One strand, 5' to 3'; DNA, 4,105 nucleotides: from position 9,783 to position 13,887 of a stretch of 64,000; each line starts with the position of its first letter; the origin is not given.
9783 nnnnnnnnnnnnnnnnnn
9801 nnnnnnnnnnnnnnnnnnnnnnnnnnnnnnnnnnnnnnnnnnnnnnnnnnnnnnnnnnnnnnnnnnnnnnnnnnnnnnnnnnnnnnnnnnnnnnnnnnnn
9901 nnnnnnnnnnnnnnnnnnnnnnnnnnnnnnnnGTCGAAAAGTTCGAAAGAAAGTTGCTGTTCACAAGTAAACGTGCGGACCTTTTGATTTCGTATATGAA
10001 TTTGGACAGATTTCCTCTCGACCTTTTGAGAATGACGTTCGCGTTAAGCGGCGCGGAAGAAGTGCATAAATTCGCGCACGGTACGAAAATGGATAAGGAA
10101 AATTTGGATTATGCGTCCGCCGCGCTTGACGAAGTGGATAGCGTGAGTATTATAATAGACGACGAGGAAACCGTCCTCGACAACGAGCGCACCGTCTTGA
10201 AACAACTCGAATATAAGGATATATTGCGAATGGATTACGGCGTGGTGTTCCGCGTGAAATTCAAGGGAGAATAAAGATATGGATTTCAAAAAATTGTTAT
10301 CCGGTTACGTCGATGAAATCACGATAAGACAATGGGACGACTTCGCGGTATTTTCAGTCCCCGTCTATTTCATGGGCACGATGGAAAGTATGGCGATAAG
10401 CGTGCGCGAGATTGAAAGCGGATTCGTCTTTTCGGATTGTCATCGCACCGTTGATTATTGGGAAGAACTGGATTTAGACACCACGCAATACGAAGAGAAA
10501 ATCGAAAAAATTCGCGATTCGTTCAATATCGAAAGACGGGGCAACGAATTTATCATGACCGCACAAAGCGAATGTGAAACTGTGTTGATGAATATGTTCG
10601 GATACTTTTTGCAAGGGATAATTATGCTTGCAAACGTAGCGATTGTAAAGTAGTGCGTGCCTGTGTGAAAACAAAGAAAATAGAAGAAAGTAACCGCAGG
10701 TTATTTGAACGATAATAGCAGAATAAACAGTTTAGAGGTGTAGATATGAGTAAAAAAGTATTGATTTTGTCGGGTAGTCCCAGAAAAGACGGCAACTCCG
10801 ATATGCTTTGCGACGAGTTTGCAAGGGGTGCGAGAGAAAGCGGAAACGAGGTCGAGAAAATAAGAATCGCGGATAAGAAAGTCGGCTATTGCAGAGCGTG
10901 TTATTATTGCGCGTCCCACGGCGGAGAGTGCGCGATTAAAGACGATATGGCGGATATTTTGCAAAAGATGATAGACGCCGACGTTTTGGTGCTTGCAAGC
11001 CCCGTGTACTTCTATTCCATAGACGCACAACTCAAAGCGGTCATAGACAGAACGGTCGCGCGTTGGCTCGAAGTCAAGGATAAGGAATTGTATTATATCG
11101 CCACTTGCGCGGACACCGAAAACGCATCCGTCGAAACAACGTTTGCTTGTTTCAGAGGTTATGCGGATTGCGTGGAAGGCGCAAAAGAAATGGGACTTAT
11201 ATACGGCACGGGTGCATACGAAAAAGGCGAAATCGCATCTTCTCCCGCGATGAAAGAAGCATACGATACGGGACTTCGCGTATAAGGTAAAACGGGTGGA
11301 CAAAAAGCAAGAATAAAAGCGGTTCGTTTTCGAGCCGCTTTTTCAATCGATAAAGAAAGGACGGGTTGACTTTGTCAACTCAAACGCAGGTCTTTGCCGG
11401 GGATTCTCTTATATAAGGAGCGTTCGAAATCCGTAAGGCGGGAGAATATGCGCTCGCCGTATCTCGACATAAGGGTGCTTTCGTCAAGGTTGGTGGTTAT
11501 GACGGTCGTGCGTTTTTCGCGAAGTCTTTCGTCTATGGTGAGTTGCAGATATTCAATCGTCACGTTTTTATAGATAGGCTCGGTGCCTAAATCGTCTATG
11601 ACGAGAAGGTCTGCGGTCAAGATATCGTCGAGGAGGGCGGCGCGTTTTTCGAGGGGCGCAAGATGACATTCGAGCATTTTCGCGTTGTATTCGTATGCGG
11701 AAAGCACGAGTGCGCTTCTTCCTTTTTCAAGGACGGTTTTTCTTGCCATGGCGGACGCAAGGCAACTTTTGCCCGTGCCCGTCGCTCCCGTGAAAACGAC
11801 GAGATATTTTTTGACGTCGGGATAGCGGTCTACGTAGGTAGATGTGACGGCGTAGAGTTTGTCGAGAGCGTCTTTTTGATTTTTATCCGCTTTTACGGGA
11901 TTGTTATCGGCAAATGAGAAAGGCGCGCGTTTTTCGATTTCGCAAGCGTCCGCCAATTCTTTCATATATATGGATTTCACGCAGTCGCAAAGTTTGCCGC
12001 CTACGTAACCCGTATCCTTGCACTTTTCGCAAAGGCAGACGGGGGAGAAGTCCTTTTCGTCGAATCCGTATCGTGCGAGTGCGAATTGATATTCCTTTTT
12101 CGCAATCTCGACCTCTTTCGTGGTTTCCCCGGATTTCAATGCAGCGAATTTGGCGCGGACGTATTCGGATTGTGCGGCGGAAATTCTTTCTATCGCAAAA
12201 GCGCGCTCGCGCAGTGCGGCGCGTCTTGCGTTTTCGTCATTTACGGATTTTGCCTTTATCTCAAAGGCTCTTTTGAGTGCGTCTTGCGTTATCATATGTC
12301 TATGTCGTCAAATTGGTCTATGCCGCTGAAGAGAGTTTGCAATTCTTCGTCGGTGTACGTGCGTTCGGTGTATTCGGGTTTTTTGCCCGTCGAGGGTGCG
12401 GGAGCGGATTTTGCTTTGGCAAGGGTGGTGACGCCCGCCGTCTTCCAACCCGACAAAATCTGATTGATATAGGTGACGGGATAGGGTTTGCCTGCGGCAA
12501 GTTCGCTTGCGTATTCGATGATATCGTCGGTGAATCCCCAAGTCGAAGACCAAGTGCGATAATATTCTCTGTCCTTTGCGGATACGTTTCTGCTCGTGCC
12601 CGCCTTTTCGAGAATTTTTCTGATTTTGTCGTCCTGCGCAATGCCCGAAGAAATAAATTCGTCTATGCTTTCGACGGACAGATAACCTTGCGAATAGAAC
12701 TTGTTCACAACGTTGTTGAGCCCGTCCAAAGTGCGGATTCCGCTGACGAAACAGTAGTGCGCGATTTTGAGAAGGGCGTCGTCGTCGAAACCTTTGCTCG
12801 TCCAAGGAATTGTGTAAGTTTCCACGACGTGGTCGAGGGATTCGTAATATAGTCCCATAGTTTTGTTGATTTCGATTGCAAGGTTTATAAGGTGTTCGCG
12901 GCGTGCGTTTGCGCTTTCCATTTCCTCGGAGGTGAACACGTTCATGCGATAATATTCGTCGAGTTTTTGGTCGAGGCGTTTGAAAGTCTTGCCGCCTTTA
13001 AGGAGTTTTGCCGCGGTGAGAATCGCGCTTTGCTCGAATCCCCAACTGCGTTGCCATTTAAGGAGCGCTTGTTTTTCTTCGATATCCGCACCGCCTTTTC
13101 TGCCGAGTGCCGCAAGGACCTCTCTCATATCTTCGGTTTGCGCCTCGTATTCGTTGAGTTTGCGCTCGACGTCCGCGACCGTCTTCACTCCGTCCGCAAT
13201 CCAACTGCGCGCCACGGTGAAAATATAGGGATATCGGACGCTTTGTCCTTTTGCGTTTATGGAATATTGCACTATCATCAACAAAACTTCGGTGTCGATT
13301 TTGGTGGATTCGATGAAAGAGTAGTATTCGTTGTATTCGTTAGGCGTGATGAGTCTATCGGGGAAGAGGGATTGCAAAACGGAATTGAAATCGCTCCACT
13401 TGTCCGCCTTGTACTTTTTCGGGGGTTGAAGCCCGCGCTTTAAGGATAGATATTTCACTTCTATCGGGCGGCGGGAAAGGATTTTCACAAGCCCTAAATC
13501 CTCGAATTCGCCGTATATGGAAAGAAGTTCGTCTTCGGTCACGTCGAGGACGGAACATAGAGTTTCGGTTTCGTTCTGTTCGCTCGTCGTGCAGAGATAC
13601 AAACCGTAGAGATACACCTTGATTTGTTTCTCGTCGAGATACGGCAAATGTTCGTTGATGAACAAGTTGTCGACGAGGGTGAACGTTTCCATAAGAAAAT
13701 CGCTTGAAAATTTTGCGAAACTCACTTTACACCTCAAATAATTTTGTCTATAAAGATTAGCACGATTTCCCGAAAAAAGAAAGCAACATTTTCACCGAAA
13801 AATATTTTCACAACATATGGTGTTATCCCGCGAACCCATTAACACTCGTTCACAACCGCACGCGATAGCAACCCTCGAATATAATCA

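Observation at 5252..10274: Three tandem, deeply diverged paralogs with shared architecture: wHTH-like x2, W-rich motif, poly-acidic linker, conserved C-terminal block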

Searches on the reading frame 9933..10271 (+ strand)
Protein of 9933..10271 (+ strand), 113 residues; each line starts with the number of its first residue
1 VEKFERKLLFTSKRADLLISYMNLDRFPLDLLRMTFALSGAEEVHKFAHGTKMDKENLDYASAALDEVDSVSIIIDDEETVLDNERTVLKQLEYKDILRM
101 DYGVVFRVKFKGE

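Call 80: search_solved_structures(query=A10, max_evalue=10)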
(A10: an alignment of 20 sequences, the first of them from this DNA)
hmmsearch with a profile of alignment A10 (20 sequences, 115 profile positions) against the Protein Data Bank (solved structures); distinct sequences matched with E-value up to 10: 1.
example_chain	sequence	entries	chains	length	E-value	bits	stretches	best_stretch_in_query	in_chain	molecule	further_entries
3mx9_A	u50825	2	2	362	0.24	14.9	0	82-114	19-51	Protein scV3V2(G19S) | scV3V2(G19S)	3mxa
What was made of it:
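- On Ubiquitin-like beta-grasp superfamily: A profile of 20 modules against PDB sequences gave nothing (call 80).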

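Call 81: search_protein_families(library=pfam, alignment_id=A10, max_evalue=5)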
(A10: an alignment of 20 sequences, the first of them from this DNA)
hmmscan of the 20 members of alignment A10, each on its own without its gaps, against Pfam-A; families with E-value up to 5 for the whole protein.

A. member 1, seq(113 aa): 2 families
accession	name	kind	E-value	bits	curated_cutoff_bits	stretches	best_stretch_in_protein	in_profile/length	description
PF21857.2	DUF6913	-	0.0086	16.4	27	1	10-32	99-121/166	Family of unknown function (DUF6913)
PF18698.7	HisK_sensor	-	0.12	13.2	27.3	1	41-98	13-70/126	Histidine kinase sensor domain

B. families by the number of members that match (of 20 scanned): 9 families
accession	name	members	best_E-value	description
PF21857.2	DUF6913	1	0.0086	Family of unknown function (DUF6913)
PF25003.1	DUF7781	1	0.071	Domain of unknown function (DUF7781)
PF03351.22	DOMON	1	0.086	DOMON domain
PF12254.13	DNA_pol_alpha_N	1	0.1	DNA polymerase alpha subunit p180 N terminal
PF18698.7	HisK_sensor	1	0.12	Histidine kinase sensor domain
PF17242.7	DUF5315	1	0.13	Disordered region of unknown function (DUF5315)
PF04445.19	SAM_MT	1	0.14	Putative SAM-dependent methyltransferase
PF24519.1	Ig-like_Pom152_1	1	0.14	Nucleoporin pom152-like, first immunoglobulin-like domain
PF09963.14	DUF2197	1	0.15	Uncharacterized protein conserved in bacteria (DUF2197)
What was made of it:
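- On Ubiquitin-like beta-grasp superfamily: Per-module Pfam scans gave nothing relevant (call 81).
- Closest known: YukD/EsaB and the EccD N-terminal Ubl domain of type VII secretion systems. Different: No sequence match to YukD (calls 80, 81).
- There is no sequence match to any Ubl family (calls 80, 81).
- Tried and rejected: Profile of the Ubl module against PDB sequences and Pfam: nothing (calls 80, 81).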

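Call 89: predict_structure(alignment_id=A10)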
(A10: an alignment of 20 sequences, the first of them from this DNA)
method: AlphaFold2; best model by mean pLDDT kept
length: 113 residues; sequences in the alignment: 20
mean_pLDDT: 91.3   pTM: 0.84
mean pLDDT of the five models: 91.3, 90.5, 90.1, 89.6, 89.2
residues with pLDDT >= 90: 86; 70-90: 22; 50-70: 5; < 50: 0
segments of 3 or more residues with pLDDT < 50: none
pLDDT, mean of each block of 10 residues (from residue 1): 83 95 96 95 90 75 93 96 98 92 93 87
secondary structure, 60 per line:
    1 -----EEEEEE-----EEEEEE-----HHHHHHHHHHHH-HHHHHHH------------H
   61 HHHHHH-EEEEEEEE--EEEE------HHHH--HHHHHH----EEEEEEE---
elements in order: E6-11 E17-22 H28-39 H41-47 H60-66 E68-75 E78-81 H88-91 H94-99 E104-110

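Call 92: fold_search(model_id=the predicted structure, library=pdb)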
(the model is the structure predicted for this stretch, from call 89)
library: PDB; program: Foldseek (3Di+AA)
matches with E <= 10: 1286; with E <= 0.001: 1
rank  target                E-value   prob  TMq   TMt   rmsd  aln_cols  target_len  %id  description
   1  7lyc_K                6.8e-04  1.00  0.45  0.59   5.1       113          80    5  Cryo-EM structure of the human nucleosome core particle ubiquitylated at histone H2A Lys13 and Lys15 in complex with B (released 2021-06-16)
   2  6vo7                  1.1e-03  1.00  0.55  0.46   5.5       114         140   13  Crystal structure of PI3K-alpha Ras Binding Domain (RBD) (released 2021-02-03)
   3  4x57_B                1.1e-03  1.00  0.51  0.59   5.0       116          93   13  Structure of an Arabidopsis E2 / Membrane-anchored Ubiquitin-fold Protein Complex (released 2016-01-20)
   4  7bbd_B                1.1e-03  1.00  0.47  0.34   4.9       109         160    6  Crystal structure of monoubiquitinated TRIM21 RING (Ub-RING) In complex with ubiquitin charged Ube2N (Ube2N~Ub) and Ub (released 2021-01-27)
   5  3r3m_A                1.1e-03  1.00  0.45  0.56   4.3       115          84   11  Crystal structure of the FAF1 UBX domain (released 2011-06-22)
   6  6cpm_F                1.4e-03  1.00  0.47  0.65   5.4       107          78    4  Structure of the USP15 deubiquitinase domain in complex with a third-generation inhibitory Ubv (released 2019-01-23)
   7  4fjv_B                1.5e-03  1.00  0.44  0.57   5.2       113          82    6  Crystal Structure of Human Otubain2 and Ubiquitin Complex (released 2013-06-12)
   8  6l0l_MODEL_1_A        1.6e-03  1.00  0.46  0.60   4.7       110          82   11  Hydra-1ubq de nova designed by Hydra based on ubiquitin (released 2020-09-30)
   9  6cpm_E                1.7e-03  1.00  0.48  0.66   5.2       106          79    4  Structure of the USP15 deubiquitinase domain in complex with a third-generation inhibitory Ubv (released 2019-01-23)
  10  9lqm_B                1.7e-03  1.00  0.46  0.61   6.0       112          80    8  Crystal structure of synthetic ubiquitin variant R4 designed by ProteinMPNN (released 2025-02-12)
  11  8vk9_D                1.9e-03  1.00  0.43  0.60   4.9       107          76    8  Structure of UbV.d2.3 in complex with Ube2d2-S22R (released 2024-09-25)
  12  8j0a_A                2.2e-03  1.00  0.43  0.59   6.1       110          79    8  Robust design of effective allosteric activator UbV R4 for Rsp5 E3 ligase using the machine-learning tool ProteinMPNN (released 2023-08-09)
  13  9m1k_E                2.2e-03  1.00  0.46  0.56   4.7       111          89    9  Cryo-EM structure of the TBC-DE-Arl2-beta-tubulin complex with GTP (released 2025-10-22)
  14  9m8w_MODEL_1_A        2.3e-03  1.00  0.44  0.56   5.9       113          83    8  NMR structure of ProteinMPNN-desighed ubiquitin variant R4 at pH 3 with 8 M urea (released 2026-02-11)
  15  3dvg_X                2.3e-03  1.00  0.41  0.58   5.9       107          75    6  Crystal structure of K63-specific fab Apu.3A8 bound to K63-linked di-ubiquitin (released 2008-09-30)
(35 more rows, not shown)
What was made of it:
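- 8541..10274 (+): Paralog C, 577 aa, pI 4.8. WH1 aa 7-63 and WH2 aa 79-142 (nt 8565-9008); disordered acidic linker aa 161-296 (9021-9428) containing one helix at 228-250; Ubl-like module 1 with an insert aa 297-464 (9429-9932); Ubl-like module 2 aa 465-577 (9933-10271). Single-module model with pLDDT 91 (call 89), whose top 50 PDB hits are all ubiquitin-superfamily folds with target-normalised TM up to 0.70 (call 92).
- On Ubiquitin-like beta-grasp superfamily: All top 50 PDB hits are ubiquitin-superfamily folds with probability 0.90-1.0 (0.97 or higher for 49 of 50) and target-normalised TM up to 0.70 (calls 89, 92).
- Closest known: UBL/UBX adaptor proteins of ring ATPases. Same: FAF1 UBX is among the top structural hits (3r3m_A and 3qq8_B, call 92).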

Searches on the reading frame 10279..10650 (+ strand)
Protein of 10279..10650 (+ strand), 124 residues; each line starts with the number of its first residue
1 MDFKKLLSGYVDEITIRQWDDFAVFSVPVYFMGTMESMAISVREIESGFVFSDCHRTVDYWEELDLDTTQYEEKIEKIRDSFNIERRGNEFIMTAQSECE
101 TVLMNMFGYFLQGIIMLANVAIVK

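Call 6: search_protein_families(library=pfam, proteins=[window:10279-10650:+], max_evalue=1)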
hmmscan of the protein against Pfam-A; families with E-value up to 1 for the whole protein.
window:10279-10650:+ (124 aa): 2 families
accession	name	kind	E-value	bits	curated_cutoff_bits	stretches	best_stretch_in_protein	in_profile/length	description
PF08861.15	DUF1828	-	0.14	13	22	1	39-98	12-75/91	Domain of unknown function DUF1828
PF09601.15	DUF2459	-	0.18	12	27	1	57-97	89-129/171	Protein of unknown function (DUF2459)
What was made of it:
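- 10279..10653 (+): p124, a small acidic protein 4 nt downstream of C. It is conserved (40-44% identity) after the last paralog in every syntenic locus. Function unknown. Only a weak DUF1828 hit, E=0.14 (call 6).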

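Call 7: search_protein_families(library=ncbifam, proteins=[window:10279-10650:+], max_evalue=1)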
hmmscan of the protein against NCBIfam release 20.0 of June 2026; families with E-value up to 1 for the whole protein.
window:10279-10650:+ (124 aa): 0 families

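Call 10: search_protein_families(library=phrogs, proteins=[window:10279-10650:+], max_evalue=0.1)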
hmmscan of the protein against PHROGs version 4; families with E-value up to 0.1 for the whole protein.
window:10279-10650:+ (124 aa): 0 families

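Call 11: search_protein_families(library=padloc, proteins=[window:10279-10650:+], max_evalue=0.1)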
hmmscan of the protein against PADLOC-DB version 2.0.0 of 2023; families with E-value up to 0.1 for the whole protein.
window:10279-10650:+ (124 aa): 0 families

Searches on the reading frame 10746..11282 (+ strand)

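Call 9: search_protein_families(library=pfam, proteins=[window:10746-11282:+], max_evalue=0.001)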
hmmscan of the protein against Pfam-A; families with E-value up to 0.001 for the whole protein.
window:10746-11282:+ (179 aa): 2 families
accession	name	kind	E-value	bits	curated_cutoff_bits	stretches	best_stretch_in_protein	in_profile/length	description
PF03358.20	FMN_red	-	6.9e-24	84.6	24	1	4-120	2-114/152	NADPH-dependent FMN reductase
PF02525.22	Flavodoxin_2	-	5.3e-14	52.8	27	1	3-105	1-105/198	Flavodoxin-like fold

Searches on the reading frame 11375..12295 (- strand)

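Call 9: search_protein_families(library=pfam, proteins=[window:11375-12295:-], max_evalue=0.001)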
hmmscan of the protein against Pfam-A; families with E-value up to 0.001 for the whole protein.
window:11375-12295:- (306 aa): 1 family
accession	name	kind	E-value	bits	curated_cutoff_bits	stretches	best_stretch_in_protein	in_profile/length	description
PF01695.23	IstB_IS21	-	4e-09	36.8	24.1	1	165-270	94-194/238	IstB-like ATP binding protein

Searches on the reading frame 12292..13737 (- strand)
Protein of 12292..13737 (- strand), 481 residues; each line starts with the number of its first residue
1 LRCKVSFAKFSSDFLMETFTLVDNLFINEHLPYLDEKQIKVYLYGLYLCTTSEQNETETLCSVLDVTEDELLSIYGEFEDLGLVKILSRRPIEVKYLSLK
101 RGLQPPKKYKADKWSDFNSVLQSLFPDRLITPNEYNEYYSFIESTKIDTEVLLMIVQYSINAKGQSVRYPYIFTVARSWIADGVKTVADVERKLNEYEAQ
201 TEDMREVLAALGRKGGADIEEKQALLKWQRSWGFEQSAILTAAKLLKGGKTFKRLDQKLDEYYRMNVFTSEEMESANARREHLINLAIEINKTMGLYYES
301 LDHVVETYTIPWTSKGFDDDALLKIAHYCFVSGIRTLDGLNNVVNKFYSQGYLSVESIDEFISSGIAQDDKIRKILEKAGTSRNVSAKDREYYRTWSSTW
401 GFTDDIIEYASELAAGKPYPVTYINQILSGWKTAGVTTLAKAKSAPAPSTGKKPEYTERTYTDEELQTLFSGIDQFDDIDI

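Call 9: search_protein_families(library=pfam, proteins=[window:12292-13737:-], max_evalue=0.001)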
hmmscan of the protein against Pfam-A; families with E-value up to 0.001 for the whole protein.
window:12292-13737:- (481 aa): 1 family
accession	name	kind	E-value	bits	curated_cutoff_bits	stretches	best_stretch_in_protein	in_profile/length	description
PF07261.16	DnaB_2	-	9.1e-29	99.4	22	2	128-193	10-73/74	Replication initiation and membrane attachment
